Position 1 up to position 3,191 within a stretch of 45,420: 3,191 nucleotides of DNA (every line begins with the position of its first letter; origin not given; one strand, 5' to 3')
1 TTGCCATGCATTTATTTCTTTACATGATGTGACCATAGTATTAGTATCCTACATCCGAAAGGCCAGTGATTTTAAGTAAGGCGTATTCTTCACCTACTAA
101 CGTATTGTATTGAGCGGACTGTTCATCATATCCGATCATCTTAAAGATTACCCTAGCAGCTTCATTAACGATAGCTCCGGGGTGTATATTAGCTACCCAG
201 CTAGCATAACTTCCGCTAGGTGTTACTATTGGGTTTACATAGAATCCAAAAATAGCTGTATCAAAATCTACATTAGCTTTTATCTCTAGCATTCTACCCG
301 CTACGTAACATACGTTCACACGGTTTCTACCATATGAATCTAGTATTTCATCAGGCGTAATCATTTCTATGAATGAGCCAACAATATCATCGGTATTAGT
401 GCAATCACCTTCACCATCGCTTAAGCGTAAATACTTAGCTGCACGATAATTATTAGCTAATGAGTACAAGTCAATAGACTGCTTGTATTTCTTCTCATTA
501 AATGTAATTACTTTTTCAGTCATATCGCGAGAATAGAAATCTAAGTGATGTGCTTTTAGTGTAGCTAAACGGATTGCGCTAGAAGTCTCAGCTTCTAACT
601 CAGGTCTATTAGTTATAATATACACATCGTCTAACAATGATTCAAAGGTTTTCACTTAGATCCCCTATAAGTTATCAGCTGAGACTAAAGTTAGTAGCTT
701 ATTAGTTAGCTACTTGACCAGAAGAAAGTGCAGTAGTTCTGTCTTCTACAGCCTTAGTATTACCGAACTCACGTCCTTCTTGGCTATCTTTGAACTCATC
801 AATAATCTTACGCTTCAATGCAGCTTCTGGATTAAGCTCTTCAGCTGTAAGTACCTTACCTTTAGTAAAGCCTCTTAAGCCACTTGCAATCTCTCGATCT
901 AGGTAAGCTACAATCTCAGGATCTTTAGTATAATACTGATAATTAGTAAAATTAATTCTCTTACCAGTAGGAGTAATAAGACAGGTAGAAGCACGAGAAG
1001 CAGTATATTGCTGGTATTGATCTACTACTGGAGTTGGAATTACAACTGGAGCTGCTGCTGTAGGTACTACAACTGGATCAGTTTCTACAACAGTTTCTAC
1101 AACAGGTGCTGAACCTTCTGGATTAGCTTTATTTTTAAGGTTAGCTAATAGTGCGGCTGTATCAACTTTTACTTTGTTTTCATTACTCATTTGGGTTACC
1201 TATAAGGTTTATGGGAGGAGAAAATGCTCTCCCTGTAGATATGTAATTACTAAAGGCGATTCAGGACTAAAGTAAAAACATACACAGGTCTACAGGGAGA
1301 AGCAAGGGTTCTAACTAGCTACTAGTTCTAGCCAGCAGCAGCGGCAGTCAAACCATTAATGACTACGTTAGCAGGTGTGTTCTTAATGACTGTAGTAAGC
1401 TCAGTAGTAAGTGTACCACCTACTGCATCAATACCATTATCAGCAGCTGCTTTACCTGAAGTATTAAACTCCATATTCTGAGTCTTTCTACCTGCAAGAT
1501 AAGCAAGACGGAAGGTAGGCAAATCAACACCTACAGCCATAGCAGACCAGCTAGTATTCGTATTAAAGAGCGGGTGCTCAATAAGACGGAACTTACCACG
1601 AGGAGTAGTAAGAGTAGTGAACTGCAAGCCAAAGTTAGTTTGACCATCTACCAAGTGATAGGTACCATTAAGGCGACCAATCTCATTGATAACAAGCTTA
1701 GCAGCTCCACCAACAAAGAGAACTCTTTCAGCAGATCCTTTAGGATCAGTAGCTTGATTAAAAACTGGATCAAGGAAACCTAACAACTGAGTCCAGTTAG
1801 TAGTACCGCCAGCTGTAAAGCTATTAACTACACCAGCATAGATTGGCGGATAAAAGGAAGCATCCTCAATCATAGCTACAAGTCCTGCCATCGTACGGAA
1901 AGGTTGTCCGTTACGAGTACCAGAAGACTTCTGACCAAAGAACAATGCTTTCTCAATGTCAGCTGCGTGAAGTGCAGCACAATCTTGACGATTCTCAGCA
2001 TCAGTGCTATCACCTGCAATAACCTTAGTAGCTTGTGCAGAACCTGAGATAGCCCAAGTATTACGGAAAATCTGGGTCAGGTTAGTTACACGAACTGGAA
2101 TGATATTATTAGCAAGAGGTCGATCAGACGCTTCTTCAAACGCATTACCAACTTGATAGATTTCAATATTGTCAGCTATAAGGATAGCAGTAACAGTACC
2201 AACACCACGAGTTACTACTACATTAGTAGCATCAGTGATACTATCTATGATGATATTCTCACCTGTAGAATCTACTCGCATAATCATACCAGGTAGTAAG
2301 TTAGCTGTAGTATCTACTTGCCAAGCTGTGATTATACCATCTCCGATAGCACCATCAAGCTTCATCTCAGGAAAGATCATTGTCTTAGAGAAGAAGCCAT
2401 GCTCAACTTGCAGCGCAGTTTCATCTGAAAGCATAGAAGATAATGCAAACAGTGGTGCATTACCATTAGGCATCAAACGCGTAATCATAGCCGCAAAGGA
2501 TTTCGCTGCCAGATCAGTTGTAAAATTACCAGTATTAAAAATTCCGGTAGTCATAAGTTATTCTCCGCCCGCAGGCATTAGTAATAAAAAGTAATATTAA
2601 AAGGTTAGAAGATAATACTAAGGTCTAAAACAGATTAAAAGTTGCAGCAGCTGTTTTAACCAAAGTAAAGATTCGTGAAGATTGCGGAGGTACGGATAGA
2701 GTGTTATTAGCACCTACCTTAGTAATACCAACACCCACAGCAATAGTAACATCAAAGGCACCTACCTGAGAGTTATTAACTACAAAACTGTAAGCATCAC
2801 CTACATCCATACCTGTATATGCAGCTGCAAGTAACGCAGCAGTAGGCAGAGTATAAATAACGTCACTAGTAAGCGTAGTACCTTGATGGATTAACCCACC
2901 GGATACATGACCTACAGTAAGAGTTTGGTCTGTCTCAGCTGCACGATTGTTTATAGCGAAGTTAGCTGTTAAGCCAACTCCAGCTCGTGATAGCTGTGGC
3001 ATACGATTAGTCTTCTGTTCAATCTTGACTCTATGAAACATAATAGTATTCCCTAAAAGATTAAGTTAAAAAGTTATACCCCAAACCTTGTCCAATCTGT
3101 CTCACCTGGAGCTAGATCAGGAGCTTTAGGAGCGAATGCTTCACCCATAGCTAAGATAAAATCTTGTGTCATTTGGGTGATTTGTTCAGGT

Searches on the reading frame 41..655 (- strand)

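Call 72: search_protein_families(library=pfam, proteins=[window:41-655:-], max_evalue=0.001)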
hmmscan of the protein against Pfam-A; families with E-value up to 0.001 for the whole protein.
window:41-655:- (204 aa): 0 families

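Call 96: search_protein_families(library=phrogs, proteins=[window:41-655:-], max_evalue=0.001)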
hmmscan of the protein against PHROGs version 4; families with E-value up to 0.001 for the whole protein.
window:41-655:- (204 aa): 1 family
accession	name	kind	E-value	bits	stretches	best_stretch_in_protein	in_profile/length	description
phrog_17597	-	unknown function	0.00058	20.4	0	14-123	12-118/243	-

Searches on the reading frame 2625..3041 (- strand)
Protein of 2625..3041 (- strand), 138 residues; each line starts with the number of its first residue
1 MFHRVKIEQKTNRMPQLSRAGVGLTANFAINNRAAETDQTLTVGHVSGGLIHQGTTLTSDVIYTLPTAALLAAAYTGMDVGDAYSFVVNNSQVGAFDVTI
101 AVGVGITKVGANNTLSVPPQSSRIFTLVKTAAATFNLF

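Call 72: search_protein_families(library=pfam, proteins=[window:2625-3041:-], max_evalue=0.001)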
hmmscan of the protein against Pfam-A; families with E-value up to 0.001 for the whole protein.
window:2625-3041:- (138 aa): 0 families

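Call 96: search_protein_families(library=phrogs, proteins=[window:2625-3041:-], max_evalue=0.001)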
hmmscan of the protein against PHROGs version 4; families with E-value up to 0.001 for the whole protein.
window:2625-3041:- (138 aa): 1 family
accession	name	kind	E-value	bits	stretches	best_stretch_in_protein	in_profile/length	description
phrog_673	-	head and packaging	0.00041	21.4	1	32-112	147-226/260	head scaffolding protein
